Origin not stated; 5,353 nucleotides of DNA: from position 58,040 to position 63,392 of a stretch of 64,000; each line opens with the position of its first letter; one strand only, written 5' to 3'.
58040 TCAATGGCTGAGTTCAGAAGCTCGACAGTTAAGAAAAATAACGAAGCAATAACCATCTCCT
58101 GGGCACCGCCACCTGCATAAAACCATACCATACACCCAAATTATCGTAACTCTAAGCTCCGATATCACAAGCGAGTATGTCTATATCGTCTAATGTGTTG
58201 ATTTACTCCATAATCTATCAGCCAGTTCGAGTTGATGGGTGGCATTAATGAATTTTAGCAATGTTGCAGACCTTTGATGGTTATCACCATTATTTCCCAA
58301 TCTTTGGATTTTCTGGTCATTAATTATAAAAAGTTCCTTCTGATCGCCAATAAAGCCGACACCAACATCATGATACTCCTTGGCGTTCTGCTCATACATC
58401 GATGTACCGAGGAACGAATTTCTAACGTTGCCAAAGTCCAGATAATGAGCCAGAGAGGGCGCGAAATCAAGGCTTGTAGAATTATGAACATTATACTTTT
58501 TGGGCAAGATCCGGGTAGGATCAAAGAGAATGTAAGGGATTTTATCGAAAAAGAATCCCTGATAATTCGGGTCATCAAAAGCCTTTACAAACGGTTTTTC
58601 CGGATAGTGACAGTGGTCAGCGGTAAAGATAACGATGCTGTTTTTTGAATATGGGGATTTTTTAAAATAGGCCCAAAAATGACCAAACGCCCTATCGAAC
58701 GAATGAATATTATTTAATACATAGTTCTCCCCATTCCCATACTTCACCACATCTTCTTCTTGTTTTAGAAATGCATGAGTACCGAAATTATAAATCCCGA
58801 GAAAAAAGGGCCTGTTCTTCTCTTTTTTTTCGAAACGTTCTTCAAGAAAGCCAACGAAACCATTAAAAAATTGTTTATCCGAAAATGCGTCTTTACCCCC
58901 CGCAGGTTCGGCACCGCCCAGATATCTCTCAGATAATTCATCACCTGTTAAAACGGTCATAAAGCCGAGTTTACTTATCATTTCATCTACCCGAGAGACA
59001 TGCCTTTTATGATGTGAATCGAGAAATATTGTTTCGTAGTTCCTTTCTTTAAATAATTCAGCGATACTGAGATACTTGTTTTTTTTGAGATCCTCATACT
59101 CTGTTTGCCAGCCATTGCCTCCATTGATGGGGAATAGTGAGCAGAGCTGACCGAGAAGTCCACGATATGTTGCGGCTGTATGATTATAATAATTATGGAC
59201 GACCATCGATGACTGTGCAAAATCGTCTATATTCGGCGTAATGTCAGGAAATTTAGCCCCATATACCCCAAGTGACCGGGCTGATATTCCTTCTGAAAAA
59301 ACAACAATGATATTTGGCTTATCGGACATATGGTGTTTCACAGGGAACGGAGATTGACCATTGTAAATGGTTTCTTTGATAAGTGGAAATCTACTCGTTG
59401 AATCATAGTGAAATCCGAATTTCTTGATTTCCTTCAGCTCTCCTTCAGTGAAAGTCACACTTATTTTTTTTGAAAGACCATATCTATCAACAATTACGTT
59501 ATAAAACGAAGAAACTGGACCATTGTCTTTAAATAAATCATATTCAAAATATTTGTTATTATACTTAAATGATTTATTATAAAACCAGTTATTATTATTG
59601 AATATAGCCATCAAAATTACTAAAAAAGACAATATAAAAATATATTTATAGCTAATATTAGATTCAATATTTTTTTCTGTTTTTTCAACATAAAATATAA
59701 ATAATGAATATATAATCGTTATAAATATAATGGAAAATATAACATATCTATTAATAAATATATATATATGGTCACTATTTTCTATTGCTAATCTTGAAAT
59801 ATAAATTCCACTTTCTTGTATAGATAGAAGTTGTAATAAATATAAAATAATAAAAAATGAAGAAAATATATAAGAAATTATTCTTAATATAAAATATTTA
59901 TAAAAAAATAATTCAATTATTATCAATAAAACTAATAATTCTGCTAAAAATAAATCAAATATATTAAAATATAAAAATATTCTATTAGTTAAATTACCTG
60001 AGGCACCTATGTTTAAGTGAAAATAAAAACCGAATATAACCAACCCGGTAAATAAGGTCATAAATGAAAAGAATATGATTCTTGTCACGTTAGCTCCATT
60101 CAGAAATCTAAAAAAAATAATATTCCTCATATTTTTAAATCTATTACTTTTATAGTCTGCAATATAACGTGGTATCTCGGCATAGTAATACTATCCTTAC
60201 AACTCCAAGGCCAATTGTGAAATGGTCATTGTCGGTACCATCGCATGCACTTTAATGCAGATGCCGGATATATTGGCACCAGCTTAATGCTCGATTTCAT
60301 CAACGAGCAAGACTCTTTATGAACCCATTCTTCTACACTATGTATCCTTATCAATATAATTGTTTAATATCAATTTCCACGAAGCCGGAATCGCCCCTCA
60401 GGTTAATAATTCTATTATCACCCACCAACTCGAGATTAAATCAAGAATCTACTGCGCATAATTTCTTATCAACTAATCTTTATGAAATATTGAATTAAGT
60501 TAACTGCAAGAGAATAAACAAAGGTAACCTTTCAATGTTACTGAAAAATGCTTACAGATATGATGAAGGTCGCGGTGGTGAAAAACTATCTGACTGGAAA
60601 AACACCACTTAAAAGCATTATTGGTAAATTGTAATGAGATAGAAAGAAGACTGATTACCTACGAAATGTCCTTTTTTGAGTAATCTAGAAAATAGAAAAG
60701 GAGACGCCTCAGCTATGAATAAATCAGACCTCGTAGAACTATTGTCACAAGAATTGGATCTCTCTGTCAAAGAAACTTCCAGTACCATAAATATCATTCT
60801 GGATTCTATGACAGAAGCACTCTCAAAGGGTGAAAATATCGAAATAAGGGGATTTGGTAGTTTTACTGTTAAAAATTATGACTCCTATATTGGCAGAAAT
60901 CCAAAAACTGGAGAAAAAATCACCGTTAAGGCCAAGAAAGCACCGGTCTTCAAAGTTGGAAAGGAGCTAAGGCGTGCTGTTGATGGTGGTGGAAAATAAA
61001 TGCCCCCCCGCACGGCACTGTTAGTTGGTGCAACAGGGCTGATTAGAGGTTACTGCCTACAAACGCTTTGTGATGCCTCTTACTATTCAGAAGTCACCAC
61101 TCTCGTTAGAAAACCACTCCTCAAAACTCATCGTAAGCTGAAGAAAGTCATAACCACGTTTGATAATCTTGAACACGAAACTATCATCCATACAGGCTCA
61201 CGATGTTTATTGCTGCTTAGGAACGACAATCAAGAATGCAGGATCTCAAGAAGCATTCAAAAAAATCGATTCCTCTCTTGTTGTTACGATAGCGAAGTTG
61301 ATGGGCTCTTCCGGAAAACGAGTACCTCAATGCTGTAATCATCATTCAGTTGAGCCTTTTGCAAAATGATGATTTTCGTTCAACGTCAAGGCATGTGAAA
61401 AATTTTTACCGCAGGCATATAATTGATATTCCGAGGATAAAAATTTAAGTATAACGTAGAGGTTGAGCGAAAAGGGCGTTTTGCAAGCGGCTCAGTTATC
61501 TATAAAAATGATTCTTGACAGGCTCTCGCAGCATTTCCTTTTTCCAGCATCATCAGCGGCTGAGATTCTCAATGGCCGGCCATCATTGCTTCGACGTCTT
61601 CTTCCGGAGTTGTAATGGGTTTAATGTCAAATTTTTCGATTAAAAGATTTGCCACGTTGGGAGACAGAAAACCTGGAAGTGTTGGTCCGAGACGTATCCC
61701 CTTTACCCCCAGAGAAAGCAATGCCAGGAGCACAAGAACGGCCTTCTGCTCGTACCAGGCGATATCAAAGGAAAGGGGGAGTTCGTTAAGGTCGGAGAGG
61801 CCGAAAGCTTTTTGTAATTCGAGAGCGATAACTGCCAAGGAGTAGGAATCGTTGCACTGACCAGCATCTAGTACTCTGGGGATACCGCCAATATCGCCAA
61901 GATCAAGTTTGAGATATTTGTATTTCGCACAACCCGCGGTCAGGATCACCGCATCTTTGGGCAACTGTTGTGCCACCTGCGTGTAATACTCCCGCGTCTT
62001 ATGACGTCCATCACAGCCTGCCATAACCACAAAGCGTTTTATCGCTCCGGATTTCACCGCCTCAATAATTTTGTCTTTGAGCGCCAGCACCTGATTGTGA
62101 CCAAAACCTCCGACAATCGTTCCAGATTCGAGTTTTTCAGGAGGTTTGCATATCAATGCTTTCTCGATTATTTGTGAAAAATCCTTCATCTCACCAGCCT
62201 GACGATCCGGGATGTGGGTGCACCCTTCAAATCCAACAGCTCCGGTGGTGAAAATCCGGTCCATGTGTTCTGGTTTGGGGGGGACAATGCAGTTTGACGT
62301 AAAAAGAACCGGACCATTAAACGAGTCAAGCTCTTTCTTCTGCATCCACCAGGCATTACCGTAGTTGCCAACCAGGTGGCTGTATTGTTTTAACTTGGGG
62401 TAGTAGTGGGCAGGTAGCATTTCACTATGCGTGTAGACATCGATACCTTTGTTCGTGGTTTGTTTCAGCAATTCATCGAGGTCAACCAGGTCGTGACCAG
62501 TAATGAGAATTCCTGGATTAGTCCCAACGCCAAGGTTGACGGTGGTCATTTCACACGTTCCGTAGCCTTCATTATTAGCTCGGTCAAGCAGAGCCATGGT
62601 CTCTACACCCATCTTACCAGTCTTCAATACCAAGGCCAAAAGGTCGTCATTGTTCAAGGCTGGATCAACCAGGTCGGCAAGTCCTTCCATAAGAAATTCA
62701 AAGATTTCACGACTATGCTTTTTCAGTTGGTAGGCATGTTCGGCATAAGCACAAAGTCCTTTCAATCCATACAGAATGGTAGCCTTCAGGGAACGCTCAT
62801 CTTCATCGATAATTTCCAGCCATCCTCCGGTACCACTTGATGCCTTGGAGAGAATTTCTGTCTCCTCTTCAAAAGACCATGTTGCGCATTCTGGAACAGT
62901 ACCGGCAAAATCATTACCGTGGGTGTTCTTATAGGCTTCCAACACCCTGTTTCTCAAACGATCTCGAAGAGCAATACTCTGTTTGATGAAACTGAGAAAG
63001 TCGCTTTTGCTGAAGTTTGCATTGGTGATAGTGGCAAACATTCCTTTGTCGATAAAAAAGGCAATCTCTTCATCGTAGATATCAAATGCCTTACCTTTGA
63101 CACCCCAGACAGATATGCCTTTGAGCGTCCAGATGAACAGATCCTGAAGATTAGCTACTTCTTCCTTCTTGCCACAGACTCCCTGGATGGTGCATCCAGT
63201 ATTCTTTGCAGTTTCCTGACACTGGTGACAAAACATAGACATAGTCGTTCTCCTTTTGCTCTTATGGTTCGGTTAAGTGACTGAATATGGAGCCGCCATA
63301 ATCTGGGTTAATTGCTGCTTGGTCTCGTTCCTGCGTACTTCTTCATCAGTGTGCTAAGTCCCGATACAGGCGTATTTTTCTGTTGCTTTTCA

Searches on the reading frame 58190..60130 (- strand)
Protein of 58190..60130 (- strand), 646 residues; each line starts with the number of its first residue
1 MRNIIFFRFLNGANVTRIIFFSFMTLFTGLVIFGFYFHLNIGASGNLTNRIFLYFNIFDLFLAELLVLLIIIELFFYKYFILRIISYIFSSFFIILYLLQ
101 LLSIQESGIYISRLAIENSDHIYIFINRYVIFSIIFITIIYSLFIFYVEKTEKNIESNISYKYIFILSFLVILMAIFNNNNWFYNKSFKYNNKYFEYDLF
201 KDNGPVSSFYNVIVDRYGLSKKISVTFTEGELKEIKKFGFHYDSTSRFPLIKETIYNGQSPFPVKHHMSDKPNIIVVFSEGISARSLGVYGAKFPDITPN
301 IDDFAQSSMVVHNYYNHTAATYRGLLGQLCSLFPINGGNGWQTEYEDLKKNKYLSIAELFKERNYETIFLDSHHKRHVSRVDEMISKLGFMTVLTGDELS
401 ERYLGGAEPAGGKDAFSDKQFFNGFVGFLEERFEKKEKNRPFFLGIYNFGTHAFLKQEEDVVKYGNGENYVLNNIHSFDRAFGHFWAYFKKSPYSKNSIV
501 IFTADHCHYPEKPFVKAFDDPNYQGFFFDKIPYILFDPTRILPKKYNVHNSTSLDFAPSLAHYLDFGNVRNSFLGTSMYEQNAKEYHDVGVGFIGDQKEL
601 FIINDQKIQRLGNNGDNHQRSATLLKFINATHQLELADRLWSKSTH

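Call 79: search_protein_families(library=pfam, proteins=[window:58190-60130:-], max_evalue=0.000001)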
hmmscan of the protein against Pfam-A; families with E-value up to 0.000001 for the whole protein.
window:58190-60130:- (646 aa): 1 family
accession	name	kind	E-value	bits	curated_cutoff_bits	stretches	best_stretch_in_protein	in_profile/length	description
PF00884.28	Sulfatase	-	7.1e-30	104.8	25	1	272-564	1-299/301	Sulfatase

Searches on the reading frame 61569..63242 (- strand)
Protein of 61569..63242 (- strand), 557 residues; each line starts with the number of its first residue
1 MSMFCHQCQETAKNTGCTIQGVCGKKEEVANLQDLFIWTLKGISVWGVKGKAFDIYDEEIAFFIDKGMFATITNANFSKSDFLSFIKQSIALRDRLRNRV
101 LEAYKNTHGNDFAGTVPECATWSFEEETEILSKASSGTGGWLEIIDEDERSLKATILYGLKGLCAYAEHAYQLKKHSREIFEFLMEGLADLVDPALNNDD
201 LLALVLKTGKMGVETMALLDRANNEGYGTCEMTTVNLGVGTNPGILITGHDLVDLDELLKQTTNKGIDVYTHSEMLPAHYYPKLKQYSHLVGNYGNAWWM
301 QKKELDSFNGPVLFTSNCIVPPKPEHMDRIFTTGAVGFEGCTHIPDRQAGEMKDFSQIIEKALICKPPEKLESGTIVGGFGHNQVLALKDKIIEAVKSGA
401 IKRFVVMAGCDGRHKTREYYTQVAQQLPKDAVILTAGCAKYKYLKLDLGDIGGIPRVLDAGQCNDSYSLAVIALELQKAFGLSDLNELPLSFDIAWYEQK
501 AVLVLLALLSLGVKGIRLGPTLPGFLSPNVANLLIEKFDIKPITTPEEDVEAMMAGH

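Call 80: search_protein_families(library=ncbifam, proteins=[window:61569-63242:-], max_evalue=1e-8)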
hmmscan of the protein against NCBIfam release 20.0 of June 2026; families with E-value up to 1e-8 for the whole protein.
window:61569-63242:- (557 aa): 2 families
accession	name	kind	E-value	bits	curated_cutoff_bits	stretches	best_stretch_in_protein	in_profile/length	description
NF003658.0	PRK05290.1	equivalog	3.8e-240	798.2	367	1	3-555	1-545/546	hydroxylamine reductase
TIGR01703.1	hybrid_clust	equivalog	1.7e-215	716.5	360.8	1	3-553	1-521/522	hydroxylamine reductase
